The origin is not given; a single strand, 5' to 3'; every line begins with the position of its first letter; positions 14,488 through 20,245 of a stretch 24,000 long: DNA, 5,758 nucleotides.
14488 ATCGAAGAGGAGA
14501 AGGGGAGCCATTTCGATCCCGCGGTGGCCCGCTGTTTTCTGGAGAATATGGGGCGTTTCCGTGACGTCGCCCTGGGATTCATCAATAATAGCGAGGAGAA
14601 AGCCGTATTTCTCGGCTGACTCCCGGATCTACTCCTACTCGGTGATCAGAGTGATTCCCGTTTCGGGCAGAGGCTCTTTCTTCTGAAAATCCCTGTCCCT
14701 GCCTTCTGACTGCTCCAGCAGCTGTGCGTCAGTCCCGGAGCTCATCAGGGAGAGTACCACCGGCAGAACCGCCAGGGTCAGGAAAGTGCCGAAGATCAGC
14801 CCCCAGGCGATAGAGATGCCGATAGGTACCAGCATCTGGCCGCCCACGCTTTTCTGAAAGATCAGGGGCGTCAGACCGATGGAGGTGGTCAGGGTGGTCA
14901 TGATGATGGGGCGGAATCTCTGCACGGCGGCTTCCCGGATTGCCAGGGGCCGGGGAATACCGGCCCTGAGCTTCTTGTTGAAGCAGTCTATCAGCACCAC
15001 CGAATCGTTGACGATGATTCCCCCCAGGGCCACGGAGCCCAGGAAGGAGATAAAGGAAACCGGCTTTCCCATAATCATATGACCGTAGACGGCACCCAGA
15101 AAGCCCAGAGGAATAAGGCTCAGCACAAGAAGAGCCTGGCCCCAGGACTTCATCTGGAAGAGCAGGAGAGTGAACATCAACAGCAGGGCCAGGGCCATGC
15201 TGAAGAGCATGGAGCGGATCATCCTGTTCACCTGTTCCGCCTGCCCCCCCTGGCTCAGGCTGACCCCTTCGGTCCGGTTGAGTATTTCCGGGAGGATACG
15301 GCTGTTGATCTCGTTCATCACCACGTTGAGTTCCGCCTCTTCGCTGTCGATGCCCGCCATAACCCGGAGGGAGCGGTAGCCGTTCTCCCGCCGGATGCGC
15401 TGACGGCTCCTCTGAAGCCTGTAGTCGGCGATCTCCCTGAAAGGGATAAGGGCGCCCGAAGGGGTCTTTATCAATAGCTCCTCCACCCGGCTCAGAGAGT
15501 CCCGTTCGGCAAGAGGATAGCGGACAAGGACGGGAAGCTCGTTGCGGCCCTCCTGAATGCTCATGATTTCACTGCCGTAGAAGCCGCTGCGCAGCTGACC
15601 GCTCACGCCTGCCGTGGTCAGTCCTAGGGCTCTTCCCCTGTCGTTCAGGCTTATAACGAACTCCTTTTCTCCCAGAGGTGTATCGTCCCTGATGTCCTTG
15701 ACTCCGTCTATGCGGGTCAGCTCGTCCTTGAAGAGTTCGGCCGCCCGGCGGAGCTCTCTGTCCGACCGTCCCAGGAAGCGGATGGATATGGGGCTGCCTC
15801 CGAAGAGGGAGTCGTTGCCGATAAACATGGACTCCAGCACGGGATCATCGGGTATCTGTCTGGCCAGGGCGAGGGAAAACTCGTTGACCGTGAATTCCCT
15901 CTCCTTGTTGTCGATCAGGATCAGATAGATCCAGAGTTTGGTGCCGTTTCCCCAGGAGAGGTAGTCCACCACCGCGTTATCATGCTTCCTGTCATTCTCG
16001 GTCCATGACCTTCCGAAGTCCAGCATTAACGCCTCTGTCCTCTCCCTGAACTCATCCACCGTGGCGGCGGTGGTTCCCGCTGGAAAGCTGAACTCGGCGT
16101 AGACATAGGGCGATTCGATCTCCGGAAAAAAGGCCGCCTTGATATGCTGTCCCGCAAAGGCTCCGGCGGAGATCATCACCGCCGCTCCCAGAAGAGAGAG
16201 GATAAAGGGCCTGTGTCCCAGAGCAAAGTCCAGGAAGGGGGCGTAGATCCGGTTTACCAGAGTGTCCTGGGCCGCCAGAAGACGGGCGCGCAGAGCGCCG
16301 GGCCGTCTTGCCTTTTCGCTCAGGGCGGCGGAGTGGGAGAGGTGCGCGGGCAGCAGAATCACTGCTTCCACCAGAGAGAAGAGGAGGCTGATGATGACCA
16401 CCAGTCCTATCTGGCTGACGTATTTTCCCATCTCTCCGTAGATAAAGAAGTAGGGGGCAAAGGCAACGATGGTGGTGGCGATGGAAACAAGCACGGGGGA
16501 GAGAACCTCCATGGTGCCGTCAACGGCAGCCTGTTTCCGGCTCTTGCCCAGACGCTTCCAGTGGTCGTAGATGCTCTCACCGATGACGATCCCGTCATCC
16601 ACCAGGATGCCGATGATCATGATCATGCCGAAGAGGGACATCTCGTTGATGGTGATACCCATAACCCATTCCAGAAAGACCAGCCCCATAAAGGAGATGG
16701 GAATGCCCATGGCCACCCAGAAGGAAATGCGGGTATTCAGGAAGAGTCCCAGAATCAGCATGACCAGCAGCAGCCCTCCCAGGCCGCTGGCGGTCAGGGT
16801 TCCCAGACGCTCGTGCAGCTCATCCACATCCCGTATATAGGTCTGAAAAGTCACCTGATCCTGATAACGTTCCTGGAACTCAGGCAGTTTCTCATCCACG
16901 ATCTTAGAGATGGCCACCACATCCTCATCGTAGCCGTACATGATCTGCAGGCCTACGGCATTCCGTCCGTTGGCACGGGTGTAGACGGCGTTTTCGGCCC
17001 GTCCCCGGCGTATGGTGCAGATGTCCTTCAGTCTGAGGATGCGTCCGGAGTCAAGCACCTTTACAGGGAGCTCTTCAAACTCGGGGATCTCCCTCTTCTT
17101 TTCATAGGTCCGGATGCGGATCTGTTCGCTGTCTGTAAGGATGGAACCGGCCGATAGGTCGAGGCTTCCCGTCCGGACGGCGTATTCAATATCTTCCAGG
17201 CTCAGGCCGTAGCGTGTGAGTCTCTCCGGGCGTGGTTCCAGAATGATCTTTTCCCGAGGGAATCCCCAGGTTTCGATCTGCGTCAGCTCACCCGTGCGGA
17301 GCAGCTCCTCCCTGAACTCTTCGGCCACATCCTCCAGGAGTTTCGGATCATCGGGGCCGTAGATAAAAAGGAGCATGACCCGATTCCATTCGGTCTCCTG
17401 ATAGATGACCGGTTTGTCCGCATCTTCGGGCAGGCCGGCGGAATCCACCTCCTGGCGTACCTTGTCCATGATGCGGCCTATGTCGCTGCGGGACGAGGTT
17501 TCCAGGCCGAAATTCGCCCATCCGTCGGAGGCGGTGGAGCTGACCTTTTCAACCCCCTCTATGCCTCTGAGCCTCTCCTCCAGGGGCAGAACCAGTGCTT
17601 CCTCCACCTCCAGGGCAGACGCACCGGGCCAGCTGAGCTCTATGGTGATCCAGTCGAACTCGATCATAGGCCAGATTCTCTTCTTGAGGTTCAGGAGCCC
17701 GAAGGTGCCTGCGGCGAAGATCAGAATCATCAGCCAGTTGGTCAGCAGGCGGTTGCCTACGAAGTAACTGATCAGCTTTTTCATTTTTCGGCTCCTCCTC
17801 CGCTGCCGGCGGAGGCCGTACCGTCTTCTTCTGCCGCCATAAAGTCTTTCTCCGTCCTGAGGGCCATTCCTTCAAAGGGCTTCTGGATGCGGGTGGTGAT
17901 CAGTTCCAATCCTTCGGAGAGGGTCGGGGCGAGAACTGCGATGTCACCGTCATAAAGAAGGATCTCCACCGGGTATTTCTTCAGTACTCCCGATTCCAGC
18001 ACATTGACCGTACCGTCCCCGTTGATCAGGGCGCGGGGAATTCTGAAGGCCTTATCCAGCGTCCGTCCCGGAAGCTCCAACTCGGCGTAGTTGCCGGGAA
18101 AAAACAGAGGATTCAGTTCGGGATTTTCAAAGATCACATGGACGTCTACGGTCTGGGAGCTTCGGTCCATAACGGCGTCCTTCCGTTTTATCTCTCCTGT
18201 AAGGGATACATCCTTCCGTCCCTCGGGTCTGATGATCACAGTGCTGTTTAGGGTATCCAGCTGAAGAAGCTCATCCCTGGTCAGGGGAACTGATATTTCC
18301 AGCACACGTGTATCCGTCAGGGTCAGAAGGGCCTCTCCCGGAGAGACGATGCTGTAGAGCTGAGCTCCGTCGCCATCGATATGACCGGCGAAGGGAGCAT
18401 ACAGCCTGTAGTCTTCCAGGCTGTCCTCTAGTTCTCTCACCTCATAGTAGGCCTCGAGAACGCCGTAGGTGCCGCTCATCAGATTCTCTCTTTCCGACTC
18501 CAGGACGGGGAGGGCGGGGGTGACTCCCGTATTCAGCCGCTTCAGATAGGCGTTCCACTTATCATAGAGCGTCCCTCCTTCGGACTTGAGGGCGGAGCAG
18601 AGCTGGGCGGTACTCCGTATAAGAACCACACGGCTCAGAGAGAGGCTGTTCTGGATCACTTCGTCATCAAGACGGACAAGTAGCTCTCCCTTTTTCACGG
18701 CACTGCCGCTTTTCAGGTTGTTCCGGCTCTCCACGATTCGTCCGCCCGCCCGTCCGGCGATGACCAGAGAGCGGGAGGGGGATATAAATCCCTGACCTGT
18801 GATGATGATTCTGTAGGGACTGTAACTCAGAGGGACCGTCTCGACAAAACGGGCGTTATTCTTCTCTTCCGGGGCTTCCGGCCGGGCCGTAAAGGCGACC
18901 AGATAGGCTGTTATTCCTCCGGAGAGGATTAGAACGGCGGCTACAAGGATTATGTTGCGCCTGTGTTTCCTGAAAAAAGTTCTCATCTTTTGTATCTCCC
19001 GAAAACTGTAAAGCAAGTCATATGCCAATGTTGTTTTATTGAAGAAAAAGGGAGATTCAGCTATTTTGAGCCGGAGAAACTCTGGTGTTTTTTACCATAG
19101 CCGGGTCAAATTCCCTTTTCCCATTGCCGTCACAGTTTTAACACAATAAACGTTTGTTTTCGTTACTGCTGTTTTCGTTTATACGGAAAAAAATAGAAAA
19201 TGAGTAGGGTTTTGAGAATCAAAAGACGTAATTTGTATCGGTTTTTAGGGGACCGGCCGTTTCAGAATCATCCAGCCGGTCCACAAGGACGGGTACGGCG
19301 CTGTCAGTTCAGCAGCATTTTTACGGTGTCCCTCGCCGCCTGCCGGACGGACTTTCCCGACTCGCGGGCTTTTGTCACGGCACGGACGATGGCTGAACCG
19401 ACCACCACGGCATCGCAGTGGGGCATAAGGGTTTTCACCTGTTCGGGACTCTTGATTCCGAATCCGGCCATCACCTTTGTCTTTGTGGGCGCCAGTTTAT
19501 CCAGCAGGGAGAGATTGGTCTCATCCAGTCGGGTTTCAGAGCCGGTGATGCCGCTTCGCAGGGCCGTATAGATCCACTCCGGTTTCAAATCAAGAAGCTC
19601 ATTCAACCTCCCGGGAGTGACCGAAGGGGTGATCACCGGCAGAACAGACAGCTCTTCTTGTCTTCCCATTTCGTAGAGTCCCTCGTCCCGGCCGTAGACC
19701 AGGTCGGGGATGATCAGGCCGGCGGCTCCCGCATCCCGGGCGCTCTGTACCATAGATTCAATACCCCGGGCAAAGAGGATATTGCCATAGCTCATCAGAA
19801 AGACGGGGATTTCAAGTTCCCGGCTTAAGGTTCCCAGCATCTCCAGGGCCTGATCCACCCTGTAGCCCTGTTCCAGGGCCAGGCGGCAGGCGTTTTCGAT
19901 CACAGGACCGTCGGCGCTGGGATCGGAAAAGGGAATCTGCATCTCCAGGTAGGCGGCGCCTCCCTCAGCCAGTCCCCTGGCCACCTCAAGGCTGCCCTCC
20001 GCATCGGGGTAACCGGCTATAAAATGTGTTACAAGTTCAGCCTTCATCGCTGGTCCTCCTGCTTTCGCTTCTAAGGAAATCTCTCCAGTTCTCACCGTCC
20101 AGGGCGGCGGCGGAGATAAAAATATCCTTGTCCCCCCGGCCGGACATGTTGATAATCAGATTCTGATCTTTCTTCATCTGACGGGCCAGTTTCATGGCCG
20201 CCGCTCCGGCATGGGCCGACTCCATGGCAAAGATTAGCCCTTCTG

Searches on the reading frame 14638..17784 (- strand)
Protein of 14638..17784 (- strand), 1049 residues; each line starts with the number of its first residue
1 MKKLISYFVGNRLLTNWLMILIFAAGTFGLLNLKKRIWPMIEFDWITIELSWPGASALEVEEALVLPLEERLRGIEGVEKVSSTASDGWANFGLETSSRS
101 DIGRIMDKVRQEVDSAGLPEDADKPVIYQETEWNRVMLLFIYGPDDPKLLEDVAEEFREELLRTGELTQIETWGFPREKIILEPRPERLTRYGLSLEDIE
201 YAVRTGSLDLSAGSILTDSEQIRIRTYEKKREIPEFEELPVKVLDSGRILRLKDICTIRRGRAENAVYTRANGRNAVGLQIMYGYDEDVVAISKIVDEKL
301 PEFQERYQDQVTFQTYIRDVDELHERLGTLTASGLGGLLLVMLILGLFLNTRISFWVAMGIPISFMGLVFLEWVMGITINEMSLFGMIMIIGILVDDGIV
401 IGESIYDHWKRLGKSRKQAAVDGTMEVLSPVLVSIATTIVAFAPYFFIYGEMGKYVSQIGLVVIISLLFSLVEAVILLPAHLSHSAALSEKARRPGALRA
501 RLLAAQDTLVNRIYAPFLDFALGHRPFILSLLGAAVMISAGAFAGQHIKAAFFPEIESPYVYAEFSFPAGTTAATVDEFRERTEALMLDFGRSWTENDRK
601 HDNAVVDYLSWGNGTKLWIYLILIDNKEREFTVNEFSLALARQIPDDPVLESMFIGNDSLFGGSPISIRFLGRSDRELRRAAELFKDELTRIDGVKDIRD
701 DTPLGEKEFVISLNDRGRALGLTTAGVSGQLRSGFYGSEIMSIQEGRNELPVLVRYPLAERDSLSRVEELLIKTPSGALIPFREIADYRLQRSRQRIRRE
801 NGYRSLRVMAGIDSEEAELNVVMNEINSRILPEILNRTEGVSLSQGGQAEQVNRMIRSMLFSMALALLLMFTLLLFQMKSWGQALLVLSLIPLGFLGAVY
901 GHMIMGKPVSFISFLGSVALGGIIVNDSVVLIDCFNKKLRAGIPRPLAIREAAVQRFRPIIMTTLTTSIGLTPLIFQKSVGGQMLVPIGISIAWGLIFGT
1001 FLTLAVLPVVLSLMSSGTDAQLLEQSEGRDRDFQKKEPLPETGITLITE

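Call 12: search_protein_families(library=pfam, proteins=[window:14638-17784:-], max_evalue=0.001)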
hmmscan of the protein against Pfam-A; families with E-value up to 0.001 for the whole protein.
window:14638-17784:- (1049 aa): 2 families
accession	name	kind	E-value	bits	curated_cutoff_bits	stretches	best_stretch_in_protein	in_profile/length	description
PF00873.25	ACR_tran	-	2.2e-147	492.9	28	1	5-1013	2-1019/1021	AcrB/AcrD/AcrF family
PF02355.23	SecD_SecF_C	-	0.00016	21.6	20.5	0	373-472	76-173/189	Protein export membrane protein SecD/SecF, C-terminal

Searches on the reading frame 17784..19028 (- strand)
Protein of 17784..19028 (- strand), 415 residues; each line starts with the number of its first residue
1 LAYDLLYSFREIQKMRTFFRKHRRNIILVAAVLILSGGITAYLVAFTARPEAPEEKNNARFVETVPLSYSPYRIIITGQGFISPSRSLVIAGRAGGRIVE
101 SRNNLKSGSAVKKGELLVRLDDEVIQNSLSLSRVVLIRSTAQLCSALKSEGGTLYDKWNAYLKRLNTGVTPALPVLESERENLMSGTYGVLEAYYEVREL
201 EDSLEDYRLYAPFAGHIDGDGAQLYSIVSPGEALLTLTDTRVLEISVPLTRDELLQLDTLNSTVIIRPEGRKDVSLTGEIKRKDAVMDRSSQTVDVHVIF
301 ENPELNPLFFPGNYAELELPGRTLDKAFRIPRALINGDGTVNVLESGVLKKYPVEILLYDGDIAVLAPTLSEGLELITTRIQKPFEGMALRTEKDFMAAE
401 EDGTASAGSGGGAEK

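Call 12: search_protein_families(library=pfam, proteins=[window:17784-19028:-], max_evalue=0.001)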
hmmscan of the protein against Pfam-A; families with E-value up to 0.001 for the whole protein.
window:17784-19028:- (415 aa): 2 families
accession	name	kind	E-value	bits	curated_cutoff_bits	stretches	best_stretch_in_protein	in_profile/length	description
PF13437.12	HlyD_3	-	4.3e-08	34.3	22.2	1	209-303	2-96/106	HlyD family secretion protein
PF16576.10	HlyD_D23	-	1e-05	25.3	30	1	87-305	19-206/214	Barrel-sandwich domain of CusB or HlyD membrane-fusion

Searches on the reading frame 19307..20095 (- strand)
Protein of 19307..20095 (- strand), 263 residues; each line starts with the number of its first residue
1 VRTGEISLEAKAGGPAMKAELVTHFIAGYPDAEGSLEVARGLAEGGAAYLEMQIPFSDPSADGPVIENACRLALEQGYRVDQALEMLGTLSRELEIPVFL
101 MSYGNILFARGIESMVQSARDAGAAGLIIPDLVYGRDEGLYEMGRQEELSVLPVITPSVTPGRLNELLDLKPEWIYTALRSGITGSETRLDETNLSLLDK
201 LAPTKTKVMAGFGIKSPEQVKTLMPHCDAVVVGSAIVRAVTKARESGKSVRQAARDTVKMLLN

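Call 12: search_protein_families(library=pfam, proteins=[window:19307-20095:-], max_evalue=0.001)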
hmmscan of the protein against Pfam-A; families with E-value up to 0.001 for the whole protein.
window:19307-20095:- (263 aa): 2 families
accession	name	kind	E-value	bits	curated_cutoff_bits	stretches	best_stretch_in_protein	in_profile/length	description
PF00290.26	Trp_syntA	-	2.4e-58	197.6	27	1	18-252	9-245/259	Tryptophan synthase alpha chain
PF04131.20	NanE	-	6.2e-06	26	27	1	181-241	121-181/192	Putative N-acetylmannosamine-6-phosphate epimerase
